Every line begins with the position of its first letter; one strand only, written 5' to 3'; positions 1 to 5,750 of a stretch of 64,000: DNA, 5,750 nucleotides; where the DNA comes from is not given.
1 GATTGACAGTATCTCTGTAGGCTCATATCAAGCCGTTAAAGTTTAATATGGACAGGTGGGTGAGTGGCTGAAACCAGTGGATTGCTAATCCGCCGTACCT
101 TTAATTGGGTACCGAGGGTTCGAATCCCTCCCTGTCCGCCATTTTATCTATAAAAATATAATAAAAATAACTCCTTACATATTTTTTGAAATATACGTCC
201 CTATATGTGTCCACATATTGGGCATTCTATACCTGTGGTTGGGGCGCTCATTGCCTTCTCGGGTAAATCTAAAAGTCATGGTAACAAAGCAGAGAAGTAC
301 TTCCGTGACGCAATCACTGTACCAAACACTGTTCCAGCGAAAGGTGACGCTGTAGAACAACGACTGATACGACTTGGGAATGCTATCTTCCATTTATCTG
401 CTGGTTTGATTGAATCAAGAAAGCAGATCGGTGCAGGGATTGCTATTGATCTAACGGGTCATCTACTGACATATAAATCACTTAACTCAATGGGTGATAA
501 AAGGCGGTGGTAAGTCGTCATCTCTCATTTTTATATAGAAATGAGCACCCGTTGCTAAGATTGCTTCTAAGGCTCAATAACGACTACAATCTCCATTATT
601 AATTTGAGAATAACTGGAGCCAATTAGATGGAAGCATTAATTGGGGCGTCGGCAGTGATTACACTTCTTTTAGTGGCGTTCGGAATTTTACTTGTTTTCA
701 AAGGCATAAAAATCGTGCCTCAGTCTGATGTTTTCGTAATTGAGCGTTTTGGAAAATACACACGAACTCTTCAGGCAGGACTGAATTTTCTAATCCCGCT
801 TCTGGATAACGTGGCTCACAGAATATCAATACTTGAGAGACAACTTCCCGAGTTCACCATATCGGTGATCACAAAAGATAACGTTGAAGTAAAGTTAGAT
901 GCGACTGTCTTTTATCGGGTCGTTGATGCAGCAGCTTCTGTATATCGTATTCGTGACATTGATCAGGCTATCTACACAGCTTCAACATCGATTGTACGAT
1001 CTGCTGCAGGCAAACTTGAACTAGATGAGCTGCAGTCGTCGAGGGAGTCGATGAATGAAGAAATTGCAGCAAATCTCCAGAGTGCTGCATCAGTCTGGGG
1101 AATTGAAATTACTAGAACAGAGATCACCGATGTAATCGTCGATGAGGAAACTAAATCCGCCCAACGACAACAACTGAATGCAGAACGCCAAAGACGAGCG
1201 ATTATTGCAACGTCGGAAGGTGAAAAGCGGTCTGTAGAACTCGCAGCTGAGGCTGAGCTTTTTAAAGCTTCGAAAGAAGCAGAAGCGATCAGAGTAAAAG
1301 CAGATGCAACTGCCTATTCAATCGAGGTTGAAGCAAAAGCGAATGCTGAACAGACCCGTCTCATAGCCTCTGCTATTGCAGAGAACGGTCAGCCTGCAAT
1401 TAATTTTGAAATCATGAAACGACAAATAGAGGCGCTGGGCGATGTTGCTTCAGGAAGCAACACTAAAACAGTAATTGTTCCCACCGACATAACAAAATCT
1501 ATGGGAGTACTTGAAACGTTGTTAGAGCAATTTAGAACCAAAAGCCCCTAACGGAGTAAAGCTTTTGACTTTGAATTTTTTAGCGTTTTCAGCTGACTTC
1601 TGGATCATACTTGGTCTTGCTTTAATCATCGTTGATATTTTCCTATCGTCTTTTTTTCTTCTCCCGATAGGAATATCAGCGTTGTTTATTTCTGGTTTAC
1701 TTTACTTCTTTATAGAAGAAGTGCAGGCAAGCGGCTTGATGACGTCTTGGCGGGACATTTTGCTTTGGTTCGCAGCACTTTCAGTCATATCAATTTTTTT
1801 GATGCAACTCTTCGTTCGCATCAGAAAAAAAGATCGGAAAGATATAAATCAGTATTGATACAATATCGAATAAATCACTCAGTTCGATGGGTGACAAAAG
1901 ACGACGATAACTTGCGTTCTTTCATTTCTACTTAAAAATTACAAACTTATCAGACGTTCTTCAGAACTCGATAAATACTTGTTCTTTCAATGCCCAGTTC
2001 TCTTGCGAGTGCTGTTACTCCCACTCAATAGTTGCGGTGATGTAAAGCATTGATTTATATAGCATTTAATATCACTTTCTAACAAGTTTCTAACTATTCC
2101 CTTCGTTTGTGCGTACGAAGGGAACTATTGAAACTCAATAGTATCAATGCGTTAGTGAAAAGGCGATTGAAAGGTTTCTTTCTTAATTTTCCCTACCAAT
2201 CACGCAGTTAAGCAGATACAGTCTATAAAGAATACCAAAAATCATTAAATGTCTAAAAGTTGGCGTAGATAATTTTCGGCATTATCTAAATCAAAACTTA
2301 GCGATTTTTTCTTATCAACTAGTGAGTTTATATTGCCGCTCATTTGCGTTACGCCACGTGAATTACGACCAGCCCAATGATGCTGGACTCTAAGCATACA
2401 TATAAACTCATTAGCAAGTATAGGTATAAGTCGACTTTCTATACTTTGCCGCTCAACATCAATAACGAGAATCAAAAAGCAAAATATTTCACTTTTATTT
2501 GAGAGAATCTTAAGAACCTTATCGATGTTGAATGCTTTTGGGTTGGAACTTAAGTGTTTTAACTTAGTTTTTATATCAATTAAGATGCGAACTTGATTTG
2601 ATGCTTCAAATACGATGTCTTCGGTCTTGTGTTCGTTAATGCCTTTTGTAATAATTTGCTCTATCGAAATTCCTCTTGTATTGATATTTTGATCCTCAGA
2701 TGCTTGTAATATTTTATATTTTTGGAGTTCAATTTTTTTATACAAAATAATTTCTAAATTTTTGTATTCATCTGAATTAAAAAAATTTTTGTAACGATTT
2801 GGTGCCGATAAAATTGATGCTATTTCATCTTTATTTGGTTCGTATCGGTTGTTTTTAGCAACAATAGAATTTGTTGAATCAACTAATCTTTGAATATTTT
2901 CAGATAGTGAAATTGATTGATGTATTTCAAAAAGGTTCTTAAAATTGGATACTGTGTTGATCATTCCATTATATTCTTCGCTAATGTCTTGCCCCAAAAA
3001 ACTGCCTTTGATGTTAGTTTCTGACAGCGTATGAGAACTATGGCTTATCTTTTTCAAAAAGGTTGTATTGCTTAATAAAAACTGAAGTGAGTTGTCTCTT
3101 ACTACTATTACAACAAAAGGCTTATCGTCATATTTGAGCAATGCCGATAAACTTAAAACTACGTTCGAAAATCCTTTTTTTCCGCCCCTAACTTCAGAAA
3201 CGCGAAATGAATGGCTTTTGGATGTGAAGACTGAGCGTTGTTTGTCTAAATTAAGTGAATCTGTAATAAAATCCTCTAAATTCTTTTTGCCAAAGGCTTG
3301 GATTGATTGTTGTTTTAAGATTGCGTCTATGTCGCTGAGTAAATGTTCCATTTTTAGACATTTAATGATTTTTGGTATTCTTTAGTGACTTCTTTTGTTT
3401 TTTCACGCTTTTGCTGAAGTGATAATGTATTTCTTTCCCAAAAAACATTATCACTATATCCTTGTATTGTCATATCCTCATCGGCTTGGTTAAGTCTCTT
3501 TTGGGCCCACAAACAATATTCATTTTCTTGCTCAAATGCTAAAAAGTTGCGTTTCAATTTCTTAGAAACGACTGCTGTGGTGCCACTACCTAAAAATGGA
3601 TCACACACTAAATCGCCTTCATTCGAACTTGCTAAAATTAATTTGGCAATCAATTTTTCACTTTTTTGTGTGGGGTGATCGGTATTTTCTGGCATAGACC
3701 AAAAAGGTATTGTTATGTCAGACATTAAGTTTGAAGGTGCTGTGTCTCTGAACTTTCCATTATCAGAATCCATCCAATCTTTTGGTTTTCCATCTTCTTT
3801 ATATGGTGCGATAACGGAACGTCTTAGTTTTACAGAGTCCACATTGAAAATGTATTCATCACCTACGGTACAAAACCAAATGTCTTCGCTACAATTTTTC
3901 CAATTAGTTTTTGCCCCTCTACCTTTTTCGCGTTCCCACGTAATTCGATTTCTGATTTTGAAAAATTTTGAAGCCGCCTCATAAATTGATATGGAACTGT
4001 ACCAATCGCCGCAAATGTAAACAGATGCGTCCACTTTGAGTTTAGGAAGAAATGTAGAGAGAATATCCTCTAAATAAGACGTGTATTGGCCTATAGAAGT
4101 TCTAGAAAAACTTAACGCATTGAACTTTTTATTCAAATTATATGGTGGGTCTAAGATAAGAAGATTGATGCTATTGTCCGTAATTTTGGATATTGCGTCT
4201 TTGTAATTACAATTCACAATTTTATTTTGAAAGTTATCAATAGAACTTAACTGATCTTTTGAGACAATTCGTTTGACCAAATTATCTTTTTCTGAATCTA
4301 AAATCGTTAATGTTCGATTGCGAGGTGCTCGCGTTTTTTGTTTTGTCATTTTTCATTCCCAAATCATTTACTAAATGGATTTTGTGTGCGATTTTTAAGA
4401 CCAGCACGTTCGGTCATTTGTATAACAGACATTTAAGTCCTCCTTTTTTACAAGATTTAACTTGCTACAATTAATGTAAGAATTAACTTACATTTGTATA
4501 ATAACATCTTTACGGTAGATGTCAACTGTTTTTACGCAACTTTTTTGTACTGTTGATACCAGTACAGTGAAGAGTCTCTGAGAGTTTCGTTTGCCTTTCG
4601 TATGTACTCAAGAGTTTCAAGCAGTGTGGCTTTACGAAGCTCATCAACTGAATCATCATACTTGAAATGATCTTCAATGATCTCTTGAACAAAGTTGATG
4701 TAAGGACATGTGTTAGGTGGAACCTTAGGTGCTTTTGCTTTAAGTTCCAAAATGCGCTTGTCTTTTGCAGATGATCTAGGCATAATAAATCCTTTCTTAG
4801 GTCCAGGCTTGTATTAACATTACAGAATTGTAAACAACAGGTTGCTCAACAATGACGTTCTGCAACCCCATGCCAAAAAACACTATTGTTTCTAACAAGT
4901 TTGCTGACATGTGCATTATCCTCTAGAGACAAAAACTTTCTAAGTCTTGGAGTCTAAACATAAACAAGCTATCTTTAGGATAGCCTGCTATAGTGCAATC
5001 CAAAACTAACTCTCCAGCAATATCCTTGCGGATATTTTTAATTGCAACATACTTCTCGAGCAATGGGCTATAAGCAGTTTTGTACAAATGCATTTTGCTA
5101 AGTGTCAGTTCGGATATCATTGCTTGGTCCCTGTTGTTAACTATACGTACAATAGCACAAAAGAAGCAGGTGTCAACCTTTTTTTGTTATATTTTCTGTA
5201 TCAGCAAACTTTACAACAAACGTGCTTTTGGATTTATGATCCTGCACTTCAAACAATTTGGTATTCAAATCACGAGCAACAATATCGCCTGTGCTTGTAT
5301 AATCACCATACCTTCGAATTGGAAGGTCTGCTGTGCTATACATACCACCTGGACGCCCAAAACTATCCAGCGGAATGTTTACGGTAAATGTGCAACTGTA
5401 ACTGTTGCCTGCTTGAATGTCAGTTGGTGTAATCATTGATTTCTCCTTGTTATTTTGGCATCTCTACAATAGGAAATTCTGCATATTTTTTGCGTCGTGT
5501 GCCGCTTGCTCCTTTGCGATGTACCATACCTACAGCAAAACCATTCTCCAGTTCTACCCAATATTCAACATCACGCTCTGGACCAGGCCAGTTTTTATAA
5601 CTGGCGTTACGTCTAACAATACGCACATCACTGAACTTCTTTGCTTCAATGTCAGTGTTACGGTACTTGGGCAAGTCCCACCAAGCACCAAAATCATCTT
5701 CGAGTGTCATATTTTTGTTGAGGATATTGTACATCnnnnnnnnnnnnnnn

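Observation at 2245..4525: Low-GC Type II restriction-modification island with palindromic operator and a strong-SD leader peptide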

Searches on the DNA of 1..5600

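Call 91: search_rna_families(source=window, start=1, end=5600, threshold=evalue, max_evalue=1)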
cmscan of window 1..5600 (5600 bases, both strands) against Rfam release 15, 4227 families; matches with E-value up to 1: 3.
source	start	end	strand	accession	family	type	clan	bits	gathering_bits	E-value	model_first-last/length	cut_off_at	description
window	85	138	-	RF04351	Plastid-psbl-rps4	Cis-reg;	-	56.9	68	1.3e-10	1-53/53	no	Plastid-psbl-rps4 3UTR RNA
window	50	138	+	RF00005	tRNA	Gene; tRNA;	CL00001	55.8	29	2.2e-10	1-71/71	no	tRNA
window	3441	3502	-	RF02628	Hrs1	Gene; sRNA;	-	21.7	56.4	0.8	1-74/74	no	Hfq-regulated sRNA 1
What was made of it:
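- Tried and rejected: Rfam scan of 1-5600: only the tRNA (call 91).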

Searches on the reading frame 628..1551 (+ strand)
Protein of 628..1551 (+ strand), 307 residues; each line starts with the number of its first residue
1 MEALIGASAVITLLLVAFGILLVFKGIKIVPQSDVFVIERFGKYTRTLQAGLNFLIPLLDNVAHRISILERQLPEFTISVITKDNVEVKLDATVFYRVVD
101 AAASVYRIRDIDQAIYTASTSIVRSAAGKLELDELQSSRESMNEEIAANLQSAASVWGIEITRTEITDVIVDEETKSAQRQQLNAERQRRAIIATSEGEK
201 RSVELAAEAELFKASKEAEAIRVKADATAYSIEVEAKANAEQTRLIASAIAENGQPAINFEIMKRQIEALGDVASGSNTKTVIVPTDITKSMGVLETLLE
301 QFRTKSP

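Call 4: search_protein_families(library=pfam, proteins=[window:628-1551:+], max_evalue=0.1)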
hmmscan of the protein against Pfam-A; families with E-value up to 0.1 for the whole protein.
window:628-1551:+ (307 aa): 4 families
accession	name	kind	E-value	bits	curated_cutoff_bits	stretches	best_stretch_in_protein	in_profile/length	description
PF01145.31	Band_7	-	3e-35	122.3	23.6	1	28-200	1-176/176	SPFH domain / Band 7 family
PF16200.10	Band_7_C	-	4.6e-05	23.8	29.1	1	244-300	1-56/63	C-terminal region of band_7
PF15975.10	Flot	-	0.0033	18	27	1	213-275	1-59/124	Flotillin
PF13421.11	Band_7_1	-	0.079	13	24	0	126-179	150-203/211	SPFH domain-Band 7 family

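Call 13: search_protein_families(library=phrogs, proteins=[window:628-1551:+], max_evalue=0.001)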
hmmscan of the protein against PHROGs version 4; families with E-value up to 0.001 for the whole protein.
window:628-1551:+ (307 aa): 1 family
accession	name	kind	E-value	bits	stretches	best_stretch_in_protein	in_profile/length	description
phrog_200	-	other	3.2e-20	73.6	1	10-278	84-339/379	lipoprotein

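Call 70: find_related_loci(query=window:628-1551:+, collection=viral_contigs, flank=8000)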
Query window:628-1551:+ (307 aa) in viral_contigs; peptide patterns used: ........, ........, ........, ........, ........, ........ (x = any residue, [..] = any of these).
21 stretches matched a pattern, but none encodes a relative of the query by tblastn (E <= 1e-3).

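Call 71: search_dna_similar(query=window:628-1551:+, collection=phages, mode=protein, max_rows=12)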
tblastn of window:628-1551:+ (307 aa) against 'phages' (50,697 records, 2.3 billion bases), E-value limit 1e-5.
Records with a match: 5; places in all: 5; records where one place covers at least 80% of the query: 4.
Best place of each record, by identity: <60% 5.
By first word of the organism name: Bacteriophage 2; Acinetobacter 2; Salmonella 1.
By host as written in the record: - 4; Salmonella enterica subsp. enterica serovar Kentucky 1.
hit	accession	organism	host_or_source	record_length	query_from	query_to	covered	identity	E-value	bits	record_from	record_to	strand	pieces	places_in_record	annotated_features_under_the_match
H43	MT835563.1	Bacteriophage sp.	human fecal samples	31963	26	300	90%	36.1%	1e-43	164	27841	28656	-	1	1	record has no annotation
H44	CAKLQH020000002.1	Acinetobacter phage MD-2021a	not known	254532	10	295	93%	31.7%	8e-38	148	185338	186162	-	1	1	ybbK: putative protease YbbK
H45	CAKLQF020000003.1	Acinetobacter phage MD-2021a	not known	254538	10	295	93%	31.7%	8e-38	148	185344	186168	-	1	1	ybbK: putative protease YbbK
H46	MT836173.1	Bacteriophage sp.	human fecal samples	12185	27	292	87%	31.6%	4e-29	122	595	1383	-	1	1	record has no annotation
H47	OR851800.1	Salmonella phage S.Kent 1-2-1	Salmonella enterica subsp. enterica ...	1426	1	227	74%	35.4%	9e-41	152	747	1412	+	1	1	record has no annotation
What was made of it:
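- Its genes (SPFH and NfeD) are rare in phages (call 71). The left flank is atypical for phages (calls 70, 71).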

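Call 72: find_encoding_contigs(protein=window:628-1551:+, flank=10000, max_places=4)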
Protein window:628-1551:+ (307 aa): no gene with exactly this product is on record in the collection.

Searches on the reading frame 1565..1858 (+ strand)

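Call 4: search_protein_families(library=pfam, proteins=[window:1565-1858:+], max_evalue=0.1)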
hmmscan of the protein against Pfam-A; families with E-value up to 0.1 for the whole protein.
window:1565-1858:+ (97 aa): 2 families
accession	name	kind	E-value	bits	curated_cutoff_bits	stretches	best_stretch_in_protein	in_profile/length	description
PF24961.1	NfeD_membrane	-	0.026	15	26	1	13-80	54-114/119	NfeD integral membrane domain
PF19858.4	OxRdtase_C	-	0.026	14.3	26.3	1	48-82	2-37/163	Bacterial oxidoreductases, C-terminal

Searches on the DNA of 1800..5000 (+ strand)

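Call 5: search_dna_similar(query=window:1800-5000:+, collection=phages, mode=near, max_rows=25)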
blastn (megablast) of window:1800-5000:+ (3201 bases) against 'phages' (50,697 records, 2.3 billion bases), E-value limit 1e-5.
No match.

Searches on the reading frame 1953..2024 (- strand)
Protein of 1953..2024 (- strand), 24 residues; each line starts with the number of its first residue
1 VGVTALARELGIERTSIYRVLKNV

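Call 76: search_protein_families(library=pfam, proteins=[window:1953-2024:-], max_evalue=10)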
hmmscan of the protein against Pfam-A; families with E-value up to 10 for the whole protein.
seq(24 aa): 19 families
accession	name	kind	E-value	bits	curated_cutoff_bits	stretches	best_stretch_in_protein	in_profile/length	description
PF02796.21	HTH_7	-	0.00066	20.2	23.8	1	1-22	22-43/45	Helix-turn-helix domain of resolvase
PF01978.25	TrmB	-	0.00085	19.6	25.6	1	3-23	25-45/68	Sugar-specific transcriptional regulator TrmB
PF09339.16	HTH_IclR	-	0.0026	17.9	22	1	1-22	19-40/52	IclR helix-turn-helix domain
PF02954.25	HTH_8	-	0.0032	17.6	22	1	3-22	21-40/42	Bacterial regulatory protein, Fis family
PF13551.12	HTH_29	-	0.0095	16.4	28.1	1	3-22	15-34/64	Winged helix-turn helix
PF21716.3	dnstrm_HI1420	-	0.019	15.3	27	1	2-23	45-66/90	Probable addiction module antidote protein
PF04218.19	CENP-B_N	-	0.023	14.8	21.2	1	5-23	27-45/53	CENP-B N-terminal DNA-binding domain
PF13518.12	HTH_28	-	0.024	15.1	25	1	3-22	15-34/52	Helix-turn-helix domain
PF07498.18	Rho_N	-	0.024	15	24.9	1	5-19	12-26/43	Rho termination factor, N-terminal domain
PF15943.11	YdaS_toxin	-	0.026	14.8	30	1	2-22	10-30/65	Bacterial toxin YdaS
PF08279.18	HTH_11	-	0.033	14.5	25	1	4-22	19-37/55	HTH domain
PF13936.12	HTH_38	-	0.038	14.2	27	1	1-22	21-42/44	Helix-turn-helix domain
PF13730.12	HTH_36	-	0.039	14.2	25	1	4-23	29-48/55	Helix-turn-helix domain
PF13384.12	HTH_23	-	0.042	14.1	24.6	1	2-23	19-40/50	Homeodomain-like domain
PF13309.12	HTH_22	-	0.045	14.2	29.6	1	3-22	44-63/63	HTH domain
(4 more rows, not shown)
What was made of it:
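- Tried and rejected: The 'split gene' idea therefore rests on the in-frame join and on a sub-threshold HTH match (call 76).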
